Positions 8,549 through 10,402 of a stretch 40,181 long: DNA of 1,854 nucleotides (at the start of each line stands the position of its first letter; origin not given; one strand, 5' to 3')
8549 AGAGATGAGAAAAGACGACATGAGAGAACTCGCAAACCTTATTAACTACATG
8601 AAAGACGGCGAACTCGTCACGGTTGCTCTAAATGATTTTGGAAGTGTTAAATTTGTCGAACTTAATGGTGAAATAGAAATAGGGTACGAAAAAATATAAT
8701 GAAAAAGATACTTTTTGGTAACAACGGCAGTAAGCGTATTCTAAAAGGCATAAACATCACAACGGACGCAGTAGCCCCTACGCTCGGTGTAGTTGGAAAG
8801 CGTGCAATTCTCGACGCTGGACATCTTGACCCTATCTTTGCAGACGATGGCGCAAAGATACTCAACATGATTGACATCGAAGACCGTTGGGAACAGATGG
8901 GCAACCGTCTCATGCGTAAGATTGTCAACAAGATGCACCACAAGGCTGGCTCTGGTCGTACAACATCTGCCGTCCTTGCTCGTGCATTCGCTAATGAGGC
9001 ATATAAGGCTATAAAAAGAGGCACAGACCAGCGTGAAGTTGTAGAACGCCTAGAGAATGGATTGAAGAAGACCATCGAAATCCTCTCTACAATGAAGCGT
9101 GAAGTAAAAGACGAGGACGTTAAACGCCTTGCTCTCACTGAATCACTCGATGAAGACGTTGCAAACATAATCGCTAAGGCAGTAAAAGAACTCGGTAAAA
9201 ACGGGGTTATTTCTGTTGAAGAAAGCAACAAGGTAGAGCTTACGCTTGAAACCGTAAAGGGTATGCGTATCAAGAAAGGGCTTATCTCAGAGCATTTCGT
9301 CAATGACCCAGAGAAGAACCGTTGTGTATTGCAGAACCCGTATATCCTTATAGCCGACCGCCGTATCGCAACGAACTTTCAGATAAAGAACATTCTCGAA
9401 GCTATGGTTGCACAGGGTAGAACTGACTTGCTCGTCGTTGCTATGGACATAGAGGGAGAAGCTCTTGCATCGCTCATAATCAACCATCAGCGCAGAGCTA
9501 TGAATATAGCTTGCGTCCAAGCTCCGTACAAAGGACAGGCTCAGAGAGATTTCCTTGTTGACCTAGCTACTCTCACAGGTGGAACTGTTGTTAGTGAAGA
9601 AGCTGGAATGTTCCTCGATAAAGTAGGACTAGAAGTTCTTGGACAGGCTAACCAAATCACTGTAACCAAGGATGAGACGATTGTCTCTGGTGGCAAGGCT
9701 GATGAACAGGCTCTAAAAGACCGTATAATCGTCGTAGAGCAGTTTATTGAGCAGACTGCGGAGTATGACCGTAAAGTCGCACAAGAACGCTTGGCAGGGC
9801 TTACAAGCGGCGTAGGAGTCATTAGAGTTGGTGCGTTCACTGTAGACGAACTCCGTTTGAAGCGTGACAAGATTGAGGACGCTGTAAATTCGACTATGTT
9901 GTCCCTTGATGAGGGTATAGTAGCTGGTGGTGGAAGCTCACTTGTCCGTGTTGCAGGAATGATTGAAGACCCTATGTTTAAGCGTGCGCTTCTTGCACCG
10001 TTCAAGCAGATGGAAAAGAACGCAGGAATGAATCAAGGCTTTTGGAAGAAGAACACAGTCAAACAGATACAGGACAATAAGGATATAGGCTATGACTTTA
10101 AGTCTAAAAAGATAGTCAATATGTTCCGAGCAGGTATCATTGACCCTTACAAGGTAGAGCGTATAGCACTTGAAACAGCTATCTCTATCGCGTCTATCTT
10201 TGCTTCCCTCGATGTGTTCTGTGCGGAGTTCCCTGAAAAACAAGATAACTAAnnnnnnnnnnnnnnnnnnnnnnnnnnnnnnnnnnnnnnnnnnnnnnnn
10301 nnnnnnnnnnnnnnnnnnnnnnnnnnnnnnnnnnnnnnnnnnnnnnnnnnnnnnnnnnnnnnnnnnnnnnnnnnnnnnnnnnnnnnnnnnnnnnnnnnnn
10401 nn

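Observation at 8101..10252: GroES-like (with Cys-rich insert) and GroEL-like pair embedded between TerS and TerL of a 40-kb phage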

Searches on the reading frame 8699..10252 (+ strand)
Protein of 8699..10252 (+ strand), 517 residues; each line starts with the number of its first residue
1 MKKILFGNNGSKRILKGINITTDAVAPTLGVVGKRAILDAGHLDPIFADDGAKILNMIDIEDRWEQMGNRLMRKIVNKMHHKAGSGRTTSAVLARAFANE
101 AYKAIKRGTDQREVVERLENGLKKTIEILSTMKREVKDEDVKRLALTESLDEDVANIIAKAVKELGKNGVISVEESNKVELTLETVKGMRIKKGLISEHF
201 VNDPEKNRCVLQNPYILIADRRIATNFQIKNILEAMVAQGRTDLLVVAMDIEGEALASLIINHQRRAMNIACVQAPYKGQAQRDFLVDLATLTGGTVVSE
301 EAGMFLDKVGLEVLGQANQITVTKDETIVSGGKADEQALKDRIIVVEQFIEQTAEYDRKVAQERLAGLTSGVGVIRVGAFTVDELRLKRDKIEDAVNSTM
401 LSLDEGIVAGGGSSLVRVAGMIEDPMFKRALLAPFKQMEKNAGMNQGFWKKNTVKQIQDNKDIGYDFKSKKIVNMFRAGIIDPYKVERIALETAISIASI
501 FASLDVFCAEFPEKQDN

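Call 3: search_protein_families(library=pfam, proteins=[window:8699-10252:+], max_evalue=1)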
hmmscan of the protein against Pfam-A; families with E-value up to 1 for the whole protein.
window:8699-10252:+ (517 aa): 7 families
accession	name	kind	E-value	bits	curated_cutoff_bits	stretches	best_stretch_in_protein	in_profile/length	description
PF00118.29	Cpn60_TCP1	-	2e-39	136.1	34.3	1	22-501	2-479/490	TCP-1/cpn60 chaperonin family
PF03804.19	DUF325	-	0.013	15.8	28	1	117-177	18-77/137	Viral proteins of unknown function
PF02222.28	ATP-grasp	-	0.07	13.2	27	0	114-174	85-146/179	ATP-grasp domain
PF17676.7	Peptidase_S66C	-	0.15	13.1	23.7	1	338-397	24-87/120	LD-carboxypeptidase C-terminal domain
PF14841.11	FliG_M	-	0.16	12.6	25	1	127-164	30-67/76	FliG middle domain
PF22135.1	Cwp8_D3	-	0.24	12.2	27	1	98-151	7-60/94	Cell wall binding protein Cwp8 domain 3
PF06005.17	ZapB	-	0.62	11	31.5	0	113-152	4-43/71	Cell division protein ZapB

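Call 4: search_protein_families(library=phrogs, proteins=[window:8699-10252:+], max_evalue=0.1)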
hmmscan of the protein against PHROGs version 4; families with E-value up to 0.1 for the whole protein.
window:8699-10252:+ (517 aa): 2 families
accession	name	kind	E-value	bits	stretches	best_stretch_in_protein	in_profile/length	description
phrog_5725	-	other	9.3e-103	345.6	1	2-510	5-533/540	chaperonin groEL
phrog_167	-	tail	0.076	11.6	1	72-319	407-560/1555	tail length tape measure protein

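Call 5: search_solved_structures(query=window:8699-10252:+, show_alignments=2, max_evalue=0.001)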
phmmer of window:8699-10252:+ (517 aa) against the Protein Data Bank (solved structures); distinct sequences matched with E-value up to 0.001: 85 (the best 60 are shown).
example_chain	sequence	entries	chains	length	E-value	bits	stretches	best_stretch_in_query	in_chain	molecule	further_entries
4pkn_G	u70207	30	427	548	6.7e-100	338.6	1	2-513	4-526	60 kDa chaperonin | Chaperonin GroEL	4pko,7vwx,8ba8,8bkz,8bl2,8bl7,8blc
1aon_A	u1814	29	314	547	6.7e-100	338.5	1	2-513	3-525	GROEL | groEL protein | 60 kDa chaperonin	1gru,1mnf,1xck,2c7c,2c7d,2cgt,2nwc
1gr5_A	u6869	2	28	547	7e-100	338.5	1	2-513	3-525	60 KDA CHAPERONIN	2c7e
2eu1_A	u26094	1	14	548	7.3e-100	338.4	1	2-513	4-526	GROEL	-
5opx_A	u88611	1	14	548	8.5e-100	338.2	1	2-513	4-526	60 kDa chaperonin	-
5opw_A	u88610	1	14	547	8.6e-100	338.2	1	2-513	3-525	60 kDa chaperonin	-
1kp8_A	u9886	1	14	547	9e-100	338.1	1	2-513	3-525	groEL protein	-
3c9v_A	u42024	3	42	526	9.1e-100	338.1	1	2-513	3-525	60 kDa chaperonin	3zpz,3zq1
4hel_A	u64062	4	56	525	1.2e-99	337.7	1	2-512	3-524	60 kDa chaperonin 4 | Chaperonin GroEL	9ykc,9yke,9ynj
1sx3_A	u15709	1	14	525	1.3e-99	337.6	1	2-512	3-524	groEL protein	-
1pcq_A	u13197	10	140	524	1.8e-99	337.1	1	2-511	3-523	groEL protein | 60 KDA CHAPERONIN | Chaperonin GroEL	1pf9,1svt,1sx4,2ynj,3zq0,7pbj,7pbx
1ss8_A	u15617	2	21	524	1.9e-99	337.1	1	2-511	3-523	groEL protein | 60 kDa chaperonin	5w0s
9mmz_A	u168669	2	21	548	2.2e-99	336.9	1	2-513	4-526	Chaperonin GroEL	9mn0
2yey_A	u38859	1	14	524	2.4e-99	336.7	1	2-511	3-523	60 KDA CHAPERONIN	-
4ki8_A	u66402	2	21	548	2.4e-99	336.7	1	2-513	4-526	GroEL protein | 60 kDa chaperonin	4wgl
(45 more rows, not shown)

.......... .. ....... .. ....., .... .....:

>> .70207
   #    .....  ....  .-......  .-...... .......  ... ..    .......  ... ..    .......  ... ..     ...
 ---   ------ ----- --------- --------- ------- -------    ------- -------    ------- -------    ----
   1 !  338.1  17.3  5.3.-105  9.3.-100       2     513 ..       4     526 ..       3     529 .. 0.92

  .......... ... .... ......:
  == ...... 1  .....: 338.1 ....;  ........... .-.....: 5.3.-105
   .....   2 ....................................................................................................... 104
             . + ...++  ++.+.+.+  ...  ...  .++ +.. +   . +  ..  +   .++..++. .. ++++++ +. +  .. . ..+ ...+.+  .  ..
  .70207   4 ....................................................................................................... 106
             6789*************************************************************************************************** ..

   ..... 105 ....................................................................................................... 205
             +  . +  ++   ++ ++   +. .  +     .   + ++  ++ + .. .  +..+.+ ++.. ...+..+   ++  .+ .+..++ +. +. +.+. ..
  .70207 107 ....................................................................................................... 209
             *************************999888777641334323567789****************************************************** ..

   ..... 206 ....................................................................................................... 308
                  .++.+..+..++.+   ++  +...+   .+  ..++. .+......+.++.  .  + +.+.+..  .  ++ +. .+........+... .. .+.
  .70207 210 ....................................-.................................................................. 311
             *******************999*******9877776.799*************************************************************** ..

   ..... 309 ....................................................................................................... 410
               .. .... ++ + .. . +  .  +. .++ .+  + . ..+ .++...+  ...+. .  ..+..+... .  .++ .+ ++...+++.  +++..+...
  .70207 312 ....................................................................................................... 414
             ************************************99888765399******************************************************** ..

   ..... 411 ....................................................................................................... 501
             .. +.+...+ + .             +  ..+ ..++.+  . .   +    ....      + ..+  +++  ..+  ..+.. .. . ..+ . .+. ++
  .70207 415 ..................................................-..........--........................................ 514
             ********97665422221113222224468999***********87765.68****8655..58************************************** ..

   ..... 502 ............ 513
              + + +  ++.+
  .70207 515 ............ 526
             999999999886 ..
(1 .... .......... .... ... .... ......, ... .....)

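Call 8: search_dna_similar(query=window:8699-10252:+, collection=phages, mode=protein, max_rows=40)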
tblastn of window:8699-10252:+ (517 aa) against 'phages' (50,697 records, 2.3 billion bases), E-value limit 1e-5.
Records with a match: 231; places in all: 231; records where one place covers at least 80% of the query: 207.
Best place of each record, by identity: <60% 231.
By first word of the organism name: Vibrio 76; Flavobacterium 73; Staphylococcus 11; Cellulophaga 9; Pseudomonas 9; Listeria 8; Bacillus 8; Bacteriophage 7; uncultured 7; Bacteroides 6; and 10 more.
By host as written in the record: - 82; Flavobacterium sp. BAL314 68; Staphylococcus aureus 8; Listeria monocytogenes 7; Flavobacterium sp. LMO8 4; Cellulophaga sp. HaHa_2_95 4; Bacillus subtilis 4; Pseudomonas aeruginosa 4; and 41 more.
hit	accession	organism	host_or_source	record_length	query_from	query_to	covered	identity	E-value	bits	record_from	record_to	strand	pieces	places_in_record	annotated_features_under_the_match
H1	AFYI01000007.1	Salmonella enterica subsp. enterica serovar Infantis str. ...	Homo sapiens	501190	2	513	99%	36.7%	4e-100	336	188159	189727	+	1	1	chaperonin GroL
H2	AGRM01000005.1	Salmonella enterica subsp. houtenae str. ATCC BAA-1581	Homo sapiens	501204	2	513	99%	36.7%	2e-99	334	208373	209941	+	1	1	chaperonin GroL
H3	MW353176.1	Flavobacterium phage vB_FspM_immuto_3-5A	Flavobacterium sp. LMO8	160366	2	498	96%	36.2%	3e-86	296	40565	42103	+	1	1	chaperonin GroEL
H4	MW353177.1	Flavobacterium phage vB_FspM_immuto_13-6C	Flavobacterium sp. LMO8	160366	2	498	96%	36.2%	3e-86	296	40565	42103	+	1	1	chaperonin GroEL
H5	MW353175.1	Flavobacterium phage vB_FspM_immuto_2-6A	Flavobacterium sp. LMO8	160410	2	498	96%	36.2%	3e-86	296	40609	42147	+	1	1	chaperonin GroEL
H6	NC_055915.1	Flavobacterium phage vB_FspM_immuto_2-6A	Flavobacterium sp. LMO8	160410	2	498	96%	36.2%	3e-86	296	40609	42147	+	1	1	chaperonin groEL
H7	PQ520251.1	Enterococcus phage IME_EF3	-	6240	2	513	99%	35.0%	1e-91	312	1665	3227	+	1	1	record has no annotation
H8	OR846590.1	Enterococcus phage Efs 1-1-1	Enterococcus faecalis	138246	2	513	99%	35.0%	1e-91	312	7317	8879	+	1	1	record has no annotation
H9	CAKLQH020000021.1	Acinetobacter phage MD-2021a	not known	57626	2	513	99%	34.9%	3e-92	313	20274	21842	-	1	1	groL: chaperonin Cpn60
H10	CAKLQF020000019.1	Acinetobacter phage MD-2021a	not known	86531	2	513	99%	34.9%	3e-92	313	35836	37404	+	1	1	groL: chaperonin Cpn60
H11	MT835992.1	Bacteriophage sp.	human fecal samples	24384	2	513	99%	34.9%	4e-89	304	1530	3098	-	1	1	record has no annotation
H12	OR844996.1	Staphylococcus phage SA 1306 Kay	Staphylococcus aureus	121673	1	517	100%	34.5%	1e-91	312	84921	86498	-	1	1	record has no annotation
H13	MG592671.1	Vibrio phage 2.275.O._10N.286.54.E11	Vibrio cyclitrophicus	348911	2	514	99%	34.0%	8e-83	286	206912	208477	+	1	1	HSP60 family chaperonin GroEL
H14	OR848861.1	Listeria phage LM 4-14-1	Listeria monocytogenes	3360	2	510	98%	34.1%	3e-90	303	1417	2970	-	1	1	record has no annotation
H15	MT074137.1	Bacteroides phage DAC16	Bacteroides thetaiotaomicron VPI-5485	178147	2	510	98%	33.5%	2e-86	296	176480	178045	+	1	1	hypothetical protein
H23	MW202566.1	Caudoviricetes sp.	Manatee Spring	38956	2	517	100%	31.8%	2e-72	256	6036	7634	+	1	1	groeL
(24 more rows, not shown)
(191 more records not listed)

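Call 9: get_annotated_region(hit=H23, flank=7000)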
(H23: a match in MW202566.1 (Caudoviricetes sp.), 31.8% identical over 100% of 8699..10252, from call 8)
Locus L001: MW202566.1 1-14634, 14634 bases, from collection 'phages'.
description: Myoviridae sp. isolate cthkR962, complete genome.
organism: Caudoviricetes sp. (NCBI taxid 2832643)
taxonomy: Viruses; Duplodnaviria; Heunggongvirae; Uroviricota; Caudoviricetes
host: -; source: Manatee Spring; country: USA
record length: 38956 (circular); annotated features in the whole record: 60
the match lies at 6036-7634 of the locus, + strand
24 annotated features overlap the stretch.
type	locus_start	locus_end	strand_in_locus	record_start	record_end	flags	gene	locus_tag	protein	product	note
CDS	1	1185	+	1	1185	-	-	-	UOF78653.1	recombination and repair protein recT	-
CDS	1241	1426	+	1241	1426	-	-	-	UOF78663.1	churchill protein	-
CDS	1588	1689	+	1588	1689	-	-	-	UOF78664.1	hypothetical protein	-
CDS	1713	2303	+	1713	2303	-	-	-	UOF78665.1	hypothetical protein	-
CDS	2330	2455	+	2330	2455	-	-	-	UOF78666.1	hypothetical protein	-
CDS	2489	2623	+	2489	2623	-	-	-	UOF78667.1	hypothetical protein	-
CDS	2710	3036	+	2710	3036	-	-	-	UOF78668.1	hypothetical protein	-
CDS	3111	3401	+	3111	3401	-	-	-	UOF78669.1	hypothetical protein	-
CDS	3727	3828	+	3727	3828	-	-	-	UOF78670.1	hypothetical protein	-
CDS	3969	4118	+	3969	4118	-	-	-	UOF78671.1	hypothetical protein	-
CDS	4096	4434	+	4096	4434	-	-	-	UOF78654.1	hypothetical protein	-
CDS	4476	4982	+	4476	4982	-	-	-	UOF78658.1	adenine specific DNA methyltransferase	-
CDS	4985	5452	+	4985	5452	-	-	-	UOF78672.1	hypothetical protein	-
CDS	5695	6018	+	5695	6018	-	-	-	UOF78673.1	mhsp60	-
CDS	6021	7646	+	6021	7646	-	-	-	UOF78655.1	groeL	-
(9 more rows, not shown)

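Call 14: find_homologous_proteins(query=window:8699-10252:+, max_evalue=1e-20)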
Query window:8699-10252:+ (517 aa): 3200 proteins with E <= 1e-20 among 8000 candidates; the best 120 are listed.
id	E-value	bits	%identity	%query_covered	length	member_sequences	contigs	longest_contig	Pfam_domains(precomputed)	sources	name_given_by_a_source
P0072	0.0e+0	1110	100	100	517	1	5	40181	PF00118.30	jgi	-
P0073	2.3e-290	981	87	100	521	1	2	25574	PF00118.30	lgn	-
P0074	4.9e-280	947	84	100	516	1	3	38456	PF00118.30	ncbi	-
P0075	5.3e-276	934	83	100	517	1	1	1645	PF00118.30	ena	-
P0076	1.7e-275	932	82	100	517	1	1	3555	PF00118.30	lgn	-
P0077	2.7e-274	928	82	100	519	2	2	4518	PF00118.30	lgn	-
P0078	5.0e-274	928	82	100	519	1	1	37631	PF00118.30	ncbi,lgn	-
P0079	5.4e-274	927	82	100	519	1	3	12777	PF00118.30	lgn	-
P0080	1.2e-272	923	82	100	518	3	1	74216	PF00118.30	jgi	jgi:chaperonin GroEL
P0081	1.1e-270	917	81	100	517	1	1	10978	PF00118.30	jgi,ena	-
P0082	9.5e-270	913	81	100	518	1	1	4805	PF00118.30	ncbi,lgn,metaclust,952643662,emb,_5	metaclust:\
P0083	1.7e-269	913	81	100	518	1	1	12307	PF00118.30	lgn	-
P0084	7.2e-268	907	81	100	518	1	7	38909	PF00118.30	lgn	-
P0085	4.0e-267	905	81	100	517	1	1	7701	PF00118.30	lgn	-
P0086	4.6e-267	905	81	100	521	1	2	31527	PF00118.30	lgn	-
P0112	5.0e-185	634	58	100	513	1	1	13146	PF00118.30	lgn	-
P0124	3.6e-129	450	44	96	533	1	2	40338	PF00118.30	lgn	-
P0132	2.4e-121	424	45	97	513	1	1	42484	PF00118.30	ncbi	-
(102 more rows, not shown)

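Call 40: search_protein_representatives(protein=window:8699-10252:+)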
Query: 517 residues. Proteins with E-value up to 0.001 (for the whole library): 19548; up to 1e-10: 11238; up to 1e-30: 4883. The best 150 are listed.
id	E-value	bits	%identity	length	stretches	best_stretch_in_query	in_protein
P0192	1.2e-128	446.5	45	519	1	9-516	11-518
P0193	4.7e-117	408.3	39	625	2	2-398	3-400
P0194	3.6e-115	402.1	32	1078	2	2-500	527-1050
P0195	1.2e-111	390.5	42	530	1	2-507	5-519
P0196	9.9e-109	380.9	42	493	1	2-452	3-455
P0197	2.3e-105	369.8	39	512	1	1-499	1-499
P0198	9.6e-101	354.6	38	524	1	12-507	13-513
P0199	1.9e-98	347.0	27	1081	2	3-511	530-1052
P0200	5.0e-96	339.0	38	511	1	2-508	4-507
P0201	3.7e-92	326.2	37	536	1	7-514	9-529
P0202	5.4e-92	325.7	35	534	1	2-507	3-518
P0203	3.3e-90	319.8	38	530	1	2-515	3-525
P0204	4.8e-90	319.3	39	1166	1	2-514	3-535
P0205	1.7e-88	314.2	36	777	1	2-511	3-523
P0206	3.5e-88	313.1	40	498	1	12-501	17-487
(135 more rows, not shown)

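Call 49: search_protein_families(library=ncbifam, proteins=[window:8699-10252:+], max_evalue=1)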
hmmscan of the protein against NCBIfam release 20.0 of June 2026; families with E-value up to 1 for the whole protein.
window:8699-10252:+ (517 aa): 15 families
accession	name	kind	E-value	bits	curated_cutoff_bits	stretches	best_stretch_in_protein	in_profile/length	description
NF000592.1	PRK00013.1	subfamily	1.9e-128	429.3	397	1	2-510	2-522/524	chaperonin GroEL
NF009487.0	PRK12849.1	subfamily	8.5e-127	423.7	352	1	2-516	3-528/543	chaperonin GroEL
TIGR02348.1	GroEL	equivalog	2.8e-125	418.8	582.1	1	2-514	2-526/526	chaperonin GroEL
NF009489.0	PRK12851.1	subfamily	2.8e-119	398.9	464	1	2-515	4-528/541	chaperonin GroEL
NF009488.0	PRK12850.1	subfamily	1.6e-114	383.4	475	1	2-515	4-528/544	chaperonin GroEL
NF010704.0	PRK14104.1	subfamily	1.1e-90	304.5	1041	1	2-515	4-529/546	chaperonin GroEL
NF038369.1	GroEL3_Chlamy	exception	2.2e-48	165.2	600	1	46-498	42-500/506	variant chaperonin GroEL3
NF038370.1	GroEL2_Chlamy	exception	2e-31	109.2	600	1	11-426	12-427/533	variant chaperonin GroEL2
TIGR02342.1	chap_CCT_delta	equivalog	4.6e-11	42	695.35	1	21-190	21-189/517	T-complex protein 1 subunit delta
TIGR02345.1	chap_CCT_eta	equivalog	6.7e-11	41.2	669.2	2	10-146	16-151/523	T-complex protein 1 subunit eta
NF041082.2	thermosome_alpha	equivalog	7.1e-10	38.3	450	2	17-195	25-203/519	thermosome subunit alpha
NF041083.2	thermosome_beta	equivalog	3.7e-09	36.1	400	2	17-187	25-196/520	thermosome subunit beta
TIGR02339.1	thermosome_arch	subfamily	1.8e-08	33.6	671.1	2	18-189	25-203/521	thermosome subunit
TIGR02343.1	chap_CCT_epsi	equivalog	4.1e-08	32.3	710.5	1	24-187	42-205/532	T-complex protein 1 subunit epsilon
NF000832.0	PRK00070.3-2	equivalog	0.04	14.3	107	1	58-157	10-110/116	holo-ACP synthase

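Call 62: find_encoding_contigs(protein=P0124, flank=3000, max_places=1)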
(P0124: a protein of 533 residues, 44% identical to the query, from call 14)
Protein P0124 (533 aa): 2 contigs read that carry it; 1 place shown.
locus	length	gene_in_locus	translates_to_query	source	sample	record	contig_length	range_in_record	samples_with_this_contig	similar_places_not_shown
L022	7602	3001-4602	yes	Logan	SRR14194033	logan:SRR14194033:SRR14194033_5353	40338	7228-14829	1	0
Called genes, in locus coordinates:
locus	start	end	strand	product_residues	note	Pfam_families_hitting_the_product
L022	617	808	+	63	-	-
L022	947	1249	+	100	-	-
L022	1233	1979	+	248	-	-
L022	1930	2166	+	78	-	-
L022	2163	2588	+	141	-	-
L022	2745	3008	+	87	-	PF00166:Cpn10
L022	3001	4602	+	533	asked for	PF00118:Cpn60_TCP1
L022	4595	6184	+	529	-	PF05876:GpA_ATPase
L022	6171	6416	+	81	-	-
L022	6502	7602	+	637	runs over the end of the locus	-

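Call 63: find_encoding_contigs(protein=P0132, flank=3000, max_places=1)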
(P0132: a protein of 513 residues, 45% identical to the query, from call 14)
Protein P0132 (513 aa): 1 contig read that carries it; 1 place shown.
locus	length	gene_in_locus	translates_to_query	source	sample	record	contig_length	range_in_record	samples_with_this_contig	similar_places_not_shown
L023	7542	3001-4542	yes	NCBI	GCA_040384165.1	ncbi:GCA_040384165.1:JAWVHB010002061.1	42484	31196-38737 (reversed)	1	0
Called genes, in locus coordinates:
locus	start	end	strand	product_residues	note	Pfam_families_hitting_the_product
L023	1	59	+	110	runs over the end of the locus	PF08774:VRR_NUC (weak)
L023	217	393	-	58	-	-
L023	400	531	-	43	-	-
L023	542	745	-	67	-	-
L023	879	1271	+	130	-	-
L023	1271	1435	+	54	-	-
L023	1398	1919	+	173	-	-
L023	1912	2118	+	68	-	-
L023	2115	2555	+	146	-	-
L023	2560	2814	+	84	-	-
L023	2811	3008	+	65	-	-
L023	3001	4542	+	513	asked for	PF00118:Cpn60_TCP1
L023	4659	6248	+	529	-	PF05876:GpA_ATPase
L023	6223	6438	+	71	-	-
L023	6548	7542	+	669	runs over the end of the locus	-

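Call 64: find_encoding_contigs(protein=P0112, flank=3000, max_places=1)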
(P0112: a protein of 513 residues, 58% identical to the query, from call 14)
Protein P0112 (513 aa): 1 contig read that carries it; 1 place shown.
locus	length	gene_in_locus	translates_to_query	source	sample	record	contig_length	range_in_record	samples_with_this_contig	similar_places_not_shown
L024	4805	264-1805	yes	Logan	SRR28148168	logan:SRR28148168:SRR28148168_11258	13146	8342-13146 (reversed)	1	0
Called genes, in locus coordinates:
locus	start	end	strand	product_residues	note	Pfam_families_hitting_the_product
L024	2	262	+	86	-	?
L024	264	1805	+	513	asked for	PF00118:Cpn60_TCP1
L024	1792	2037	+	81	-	-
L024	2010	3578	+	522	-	PF05876:GpA_ATPase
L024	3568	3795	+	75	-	-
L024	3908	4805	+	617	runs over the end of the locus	-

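Call 65: search_protein_families(library=pfam, proteins=[L023:2560-2814:+, L023:2811-3008:+, L024:2-262:+, L022:2745-3008:+, L022:2163-2588:+, L023:2115-2555:+], max_evalue=1)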
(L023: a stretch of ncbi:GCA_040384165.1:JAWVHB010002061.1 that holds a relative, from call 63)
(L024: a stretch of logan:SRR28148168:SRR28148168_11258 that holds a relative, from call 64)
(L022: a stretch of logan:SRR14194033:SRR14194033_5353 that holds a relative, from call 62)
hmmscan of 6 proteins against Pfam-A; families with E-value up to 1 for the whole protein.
L023:2560-2814:+ (84 aa): 1 family
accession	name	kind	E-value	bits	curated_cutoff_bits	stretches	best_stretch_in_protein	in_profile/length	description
PF00166.26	Cpn10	-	0.0063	17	21.1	1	6-83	7-92/93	Chaperonin 10 Kd subunit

L023:2811-3008:+ (65 aa): 1 family
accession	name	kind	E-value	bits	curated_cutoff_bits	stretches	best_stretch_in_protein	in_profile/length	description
PF08369.16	PCP_red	-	0.041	14.4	32.5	1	5-21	21-37/45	Proto-chlorophyllide reductase 57 kD subunit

L024:2-262:+ (86 aa): 3 families
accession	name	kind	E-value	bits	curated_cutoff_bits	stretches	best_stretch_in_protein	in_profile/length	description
PF24302.1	DUF7484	-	0.09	12.5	27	1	42-75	219-254/270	Family of unknown function (DUF7484)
PF00472.26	RF-1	-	0.097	13.1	35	1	37-77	32-72/116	RF-1 domain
PF25617.1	PhiKZ_gp86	-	0.11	11.8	26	1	37-81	201-245/408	Bacteriophage PhiKZ vertex-binding protein gp86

L022:2745-3008:+ (87 aa): 3 families
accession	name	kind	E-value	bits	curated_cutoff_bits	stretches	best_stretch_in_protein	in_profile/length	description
PF00166.26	Cpn10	-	1.5e-08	35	21.1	1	5-85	5-91/93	Chaperonin 10 Kd subunit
PF23839.1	DUF7209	-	0.028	14.5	27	1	43-72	1-31/77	Family of unknown function (DUF7209)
PF12701.13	LSM14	-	0.089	13.3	30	1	21-51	4-34/75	Scd6-like Sm domain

L022:2163-2588:+ (141 aa): 1 family
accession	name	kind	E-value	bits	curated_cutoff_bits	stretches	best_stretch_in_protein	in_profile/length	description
PF13408.12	Zn_ribbon_recom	-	0.13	13.1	25.3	1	50-94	5-40/58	Recombinase zinc beta ribbon domain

L023:2115-2555:+ (146 aa): 1 family
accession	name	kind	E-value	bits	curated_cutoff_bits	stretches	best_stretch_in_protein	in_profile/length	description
PF15272.11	BBP1_C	-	0.05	13.8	23.4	1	23-66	124-166/190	Spindle pole body component BBP1, C-terminal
